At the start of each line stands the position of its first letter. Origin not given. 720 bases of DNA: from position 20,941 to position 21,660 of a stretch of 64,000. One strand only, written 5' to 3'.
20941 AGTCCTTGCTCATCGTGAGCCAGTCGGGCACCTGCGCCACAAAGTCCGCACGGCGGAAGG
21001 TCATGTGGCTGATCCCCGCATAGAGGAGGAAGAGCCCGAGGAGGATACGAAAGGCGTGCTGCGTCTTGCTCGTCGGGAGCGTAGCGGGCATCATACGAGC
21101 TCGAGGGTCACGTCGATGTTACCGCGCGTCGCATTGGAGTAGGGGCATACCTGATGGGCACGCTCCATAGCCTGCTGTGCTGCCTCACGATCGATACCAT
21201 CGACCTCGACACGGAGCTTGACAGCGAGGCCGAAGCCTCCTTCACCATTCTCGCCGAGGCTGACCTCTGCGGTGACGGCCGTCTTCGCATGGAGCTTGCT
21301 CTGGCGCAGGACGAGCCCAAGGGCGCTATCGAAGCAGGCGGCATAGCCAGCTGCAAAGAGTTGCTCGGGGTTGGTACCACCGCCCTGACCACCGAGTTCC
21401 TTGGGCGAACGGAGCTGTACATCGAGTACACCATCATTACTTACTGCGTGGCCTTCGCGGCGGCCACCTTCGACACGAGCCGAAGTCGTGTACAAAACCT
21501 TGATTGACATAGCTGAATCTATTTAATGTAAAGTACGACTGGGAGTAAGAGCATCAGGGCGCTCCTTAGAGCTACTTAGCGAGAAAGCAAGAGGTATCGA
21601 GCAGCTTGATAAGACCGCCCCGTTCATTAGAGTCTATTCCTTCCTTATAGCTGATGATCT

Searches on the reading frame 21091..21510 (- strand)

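Call 42: search_protein_families(library=pfam, proteins=[window:21091-21510:-], max_evalue=0.001)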
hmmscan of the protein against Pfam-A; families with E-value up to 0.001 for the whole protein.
window:21091-21510:- (139 aa): 1 family
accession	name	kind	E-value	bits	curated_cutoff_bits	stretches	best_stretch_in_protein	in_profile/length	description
PF02566.24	OsmC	-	1e-18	68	27.5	1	41-137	1-100/100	OsmC-like protein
